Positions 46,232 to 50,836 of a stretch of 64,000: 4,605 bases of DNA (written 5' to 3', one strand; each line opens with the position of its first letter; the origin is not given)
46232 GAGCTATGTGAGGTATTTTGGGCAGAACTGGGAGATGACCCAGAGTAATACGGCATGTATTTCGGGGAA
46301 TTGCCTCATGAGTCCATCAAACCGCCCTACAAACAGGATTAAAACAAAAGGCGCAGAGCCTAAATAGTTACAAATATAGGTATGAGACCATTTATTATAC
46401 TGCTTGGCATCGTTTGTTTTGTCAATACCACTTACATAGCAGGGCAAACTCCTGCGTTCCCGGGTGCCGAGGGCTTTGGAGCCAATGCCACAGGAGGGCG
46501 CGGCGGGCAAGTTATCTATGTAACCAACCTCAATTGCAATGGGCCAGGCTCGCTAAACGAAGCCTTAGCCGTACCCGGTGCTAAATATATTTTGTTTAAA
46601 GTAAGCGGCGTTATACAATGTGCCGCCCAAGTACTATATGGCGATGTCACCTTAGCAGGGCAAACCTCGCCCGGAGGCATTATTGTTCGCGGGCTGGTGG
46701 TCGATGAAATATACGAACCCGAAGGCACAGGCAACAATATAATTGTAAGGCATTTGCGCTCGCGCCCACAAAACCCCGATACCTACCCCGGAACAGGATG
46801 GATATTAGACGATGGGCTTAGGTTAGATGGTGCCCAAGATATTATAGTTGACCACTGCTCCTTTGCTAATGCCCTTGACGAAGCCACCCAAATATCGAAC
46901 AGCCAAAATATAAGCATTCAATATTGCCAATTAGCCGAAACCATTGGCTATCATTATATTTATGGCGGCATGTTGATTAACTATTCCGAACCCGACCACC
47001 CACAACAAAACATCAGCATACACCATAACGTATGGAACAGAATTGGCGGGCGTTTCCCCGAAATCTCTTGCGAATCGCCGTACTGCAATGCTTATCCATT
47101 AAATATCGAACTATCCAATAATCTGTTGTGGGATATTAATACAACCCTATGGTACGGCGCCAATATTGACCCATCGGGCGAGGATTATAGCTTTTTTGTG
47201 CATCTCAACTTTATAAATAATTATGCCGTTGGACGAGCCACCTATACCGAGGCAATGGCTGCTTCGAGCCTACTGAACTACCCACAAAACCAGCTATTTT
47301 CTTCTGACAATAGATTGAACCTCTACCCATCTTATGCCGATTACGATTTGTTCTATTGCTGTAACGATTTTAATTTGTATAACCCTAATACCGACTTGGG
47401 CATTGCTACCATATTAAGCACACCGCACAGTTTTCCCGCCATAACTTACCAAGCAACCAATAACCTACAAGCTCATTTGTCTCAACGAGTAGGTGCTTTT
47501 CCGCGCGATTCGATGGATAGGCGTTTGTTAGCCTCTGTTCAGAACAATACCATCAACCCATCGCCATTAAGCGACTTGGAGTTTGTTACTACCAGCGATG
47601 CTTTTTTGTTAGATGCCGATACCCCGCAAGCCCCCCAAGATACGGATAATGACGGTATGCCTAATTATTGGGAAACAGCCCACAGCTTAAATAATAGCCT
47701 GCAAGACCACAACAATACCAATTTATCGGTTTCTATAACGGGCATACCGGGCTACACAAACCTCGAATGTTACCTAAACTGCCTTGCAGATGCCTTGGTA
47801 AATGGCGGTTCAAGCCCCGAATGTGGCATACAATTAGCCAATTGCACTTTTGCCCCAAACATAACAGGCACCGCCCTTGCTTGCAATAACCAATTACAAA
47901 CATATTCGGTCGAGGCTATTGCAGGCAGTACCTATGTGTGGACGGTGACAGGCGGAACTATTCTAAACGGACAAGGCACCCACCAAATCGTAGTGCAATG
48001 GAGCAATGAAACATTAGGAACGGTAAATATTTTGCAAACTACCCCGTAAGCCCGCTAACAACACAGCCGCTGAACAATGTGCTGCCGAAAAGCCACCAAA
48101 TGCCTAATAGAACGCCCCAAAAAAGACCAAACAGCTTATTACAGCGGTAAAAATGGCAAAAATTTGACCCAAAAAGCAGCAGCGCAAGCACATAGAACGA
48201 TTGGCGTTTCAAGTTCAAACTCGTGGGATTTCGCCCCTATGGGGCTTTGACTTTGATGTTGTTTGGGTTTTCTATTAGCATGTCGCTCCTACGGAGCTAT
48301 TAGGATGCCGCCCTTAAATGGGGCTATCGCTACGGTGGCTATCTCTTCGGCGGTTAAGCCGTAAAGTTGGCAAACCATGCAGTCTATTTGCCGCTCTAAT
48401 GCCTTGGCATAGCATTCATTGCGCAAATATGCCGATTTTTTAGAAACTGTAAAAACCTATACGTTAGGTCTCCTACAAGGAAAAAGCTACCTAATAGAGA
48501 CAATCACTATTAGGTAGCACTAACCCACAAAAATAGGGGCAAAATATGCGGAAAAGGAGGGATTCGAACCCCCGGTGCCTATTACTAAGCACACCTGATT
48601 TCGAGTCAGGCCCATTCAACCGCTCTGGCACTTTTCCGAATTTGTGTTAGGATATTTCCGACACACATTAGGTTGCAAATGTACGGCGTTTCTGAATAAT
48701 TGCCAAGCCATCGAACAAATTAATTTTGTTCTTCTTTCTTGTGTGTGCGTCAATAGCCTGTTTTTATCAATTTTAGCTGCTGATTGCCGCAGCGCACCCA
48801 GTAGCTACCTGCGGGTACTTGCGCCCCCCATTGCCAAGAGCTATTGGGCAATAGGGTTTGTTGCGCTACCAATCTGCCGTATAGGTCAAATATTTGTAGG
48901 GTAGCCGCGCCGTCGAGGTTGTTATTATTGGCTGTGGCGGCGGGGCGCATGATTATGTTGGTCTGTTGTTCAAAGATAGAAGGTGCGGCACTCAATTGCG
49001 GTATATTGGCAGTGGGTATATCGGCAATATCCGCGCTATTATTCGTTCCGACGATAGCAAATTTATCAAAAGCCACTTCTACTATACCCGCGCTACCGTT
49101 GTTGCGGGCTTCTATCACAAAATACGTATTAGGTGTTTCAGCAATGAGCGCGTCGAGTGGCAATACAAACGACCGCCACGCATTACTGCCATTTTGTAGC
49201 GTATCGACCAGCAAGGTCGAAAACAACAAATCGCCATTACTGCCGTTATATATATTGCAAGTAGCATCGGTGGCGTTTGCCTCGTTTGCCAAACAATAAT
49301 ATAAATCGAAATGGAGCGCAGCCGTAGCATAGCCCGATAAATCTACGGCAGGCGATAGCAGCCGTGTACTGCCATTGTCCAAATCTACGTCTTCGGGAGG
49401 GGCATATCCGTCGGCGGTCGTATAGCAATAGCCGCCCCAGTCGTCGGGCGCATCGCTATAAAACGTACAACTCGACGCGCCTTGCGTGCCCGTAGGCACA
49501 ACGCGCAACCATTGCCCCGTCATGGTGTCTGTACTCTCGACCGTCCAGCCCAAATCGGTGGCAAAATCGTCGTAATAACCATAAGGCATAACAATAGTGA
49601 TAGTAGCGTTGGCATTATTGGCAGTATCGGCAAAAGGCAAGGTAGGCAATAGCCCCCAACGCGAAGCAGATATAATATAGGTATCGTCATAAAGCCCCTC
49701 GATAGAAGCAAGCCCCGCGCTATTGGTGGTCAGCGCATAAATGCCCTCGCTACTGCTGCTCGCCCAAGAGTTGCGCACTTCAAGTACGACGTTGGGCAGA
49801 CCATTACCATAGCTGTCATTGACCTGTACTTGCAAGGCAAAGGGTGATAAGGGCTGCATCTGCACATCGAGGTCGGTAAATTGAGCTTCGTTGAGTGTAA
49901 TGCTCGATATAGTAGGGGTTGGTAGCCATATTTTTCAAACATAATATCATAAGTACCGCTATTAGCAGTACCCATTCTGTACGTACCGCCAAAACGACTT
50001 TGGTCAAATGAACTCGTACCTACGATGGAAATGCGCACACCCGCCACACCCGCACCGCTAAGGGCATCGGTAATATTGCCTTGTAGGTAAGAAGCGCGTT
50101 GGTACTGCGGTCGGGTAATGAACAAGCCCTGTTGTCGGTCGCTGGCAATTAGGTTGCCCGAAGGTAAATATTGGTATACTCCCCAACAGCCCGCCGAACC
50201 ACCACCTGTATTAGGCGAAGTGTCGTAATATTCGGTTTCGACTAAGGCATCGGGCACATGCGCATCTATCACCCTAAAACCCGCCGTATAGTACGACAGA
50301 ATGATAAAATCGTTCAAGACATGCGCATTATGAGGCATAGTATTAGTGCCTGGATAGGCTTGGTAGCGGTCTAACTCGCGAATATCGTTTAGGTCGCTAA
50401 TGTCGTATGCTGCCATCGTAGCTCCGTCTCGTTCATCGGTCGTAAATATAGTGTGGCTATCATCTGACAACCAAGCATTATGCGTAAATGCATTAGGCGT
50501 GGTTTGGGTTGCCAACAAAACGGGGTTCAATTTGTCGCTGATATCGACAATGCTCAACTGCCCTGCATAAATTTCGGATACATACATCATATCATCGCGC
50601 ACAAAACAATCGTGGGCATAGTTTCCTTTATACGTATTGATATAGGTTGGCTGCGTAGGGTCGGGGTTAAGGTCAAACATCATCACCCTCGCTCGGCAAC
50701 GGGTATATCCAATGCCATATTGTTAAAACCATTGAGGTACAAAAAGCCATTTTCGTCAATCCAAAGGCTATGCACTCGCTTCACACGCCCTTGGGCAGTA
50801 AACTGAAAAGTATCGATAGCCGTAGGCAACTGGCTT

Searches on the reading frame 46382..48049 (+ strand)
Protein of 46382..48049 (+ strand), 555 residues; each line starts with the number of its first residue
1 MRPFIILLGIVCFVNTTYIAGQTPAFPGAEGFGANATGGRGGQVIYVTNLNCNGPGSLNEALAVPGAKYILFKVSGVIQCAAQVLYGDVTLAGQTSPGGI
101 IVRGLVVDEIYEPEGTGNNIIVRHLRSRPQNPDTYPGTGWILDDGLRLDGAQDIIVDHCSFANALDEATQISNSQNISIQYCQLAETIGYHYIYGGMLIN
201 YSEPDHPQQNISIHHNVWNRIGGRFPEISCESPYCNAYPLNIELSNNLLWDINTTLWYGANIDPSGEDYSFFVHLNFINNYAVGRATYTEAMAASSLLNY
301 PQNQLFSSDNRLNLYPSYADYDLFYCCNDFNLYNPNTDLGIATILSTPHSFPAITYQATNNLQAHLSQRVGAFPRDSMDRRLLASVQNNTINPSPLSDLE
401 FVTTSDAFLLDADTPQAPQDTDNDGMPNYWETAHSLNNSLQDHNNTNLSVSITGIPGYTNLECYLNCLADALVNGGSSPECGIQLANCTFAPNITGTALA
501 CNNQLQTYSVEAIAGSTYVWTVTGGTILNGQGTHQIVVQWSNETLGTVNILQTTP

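Call 65: search_protein_families(library=pfam, proteins=[window:46382-48049:+], max_evalue=0.001)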
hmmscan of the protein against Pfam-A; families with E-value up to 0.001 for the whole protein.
window:46382-48049:+ (555 aa): 1 family
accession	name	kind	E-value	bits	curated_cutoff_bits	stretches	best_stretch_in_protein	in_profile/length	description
PF19408.5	PKD_6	-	6.4e-10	39.7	25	1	492-550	6-66/82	PKD-like domain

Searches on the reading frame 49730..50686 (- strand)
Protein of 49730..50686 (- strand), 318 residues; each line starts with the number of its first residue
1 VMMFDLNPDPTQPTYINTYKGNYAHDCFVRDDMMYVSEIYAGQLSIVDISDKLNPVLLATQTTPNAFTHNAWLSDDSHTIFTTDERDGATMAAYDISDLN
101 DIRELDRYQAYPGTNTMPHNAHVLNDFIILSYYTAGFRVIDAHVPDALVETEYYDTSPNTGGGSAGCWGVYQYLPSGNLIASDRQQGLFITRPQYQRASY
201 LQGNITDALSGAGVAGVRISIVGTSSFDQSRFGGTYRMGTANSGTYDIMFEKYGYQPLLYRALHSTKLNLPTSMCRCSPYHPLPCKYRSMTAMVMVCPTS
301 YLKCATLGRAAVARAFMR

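Call 65: search_protein_families(library=pfam, proteins=[window:49730-50686:-], max_evalue=0.001)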
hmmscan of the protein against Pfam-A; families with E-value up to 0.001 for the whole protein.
window:49730-50686:- (318 aa): 2 families
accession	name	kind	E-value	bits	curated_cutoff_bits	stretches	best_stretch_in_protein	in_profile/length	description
PF13620.12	CarboxypepD_reg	-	4.4e-06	27.4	32.3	1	201-259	2-63/82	Carboxypeptidase regulatory-like domain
PF13715.12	CarbopepD_reg_2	-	4.1e-05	24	32.2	1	201-257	1-57/88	CarboxypepD_reg-like domain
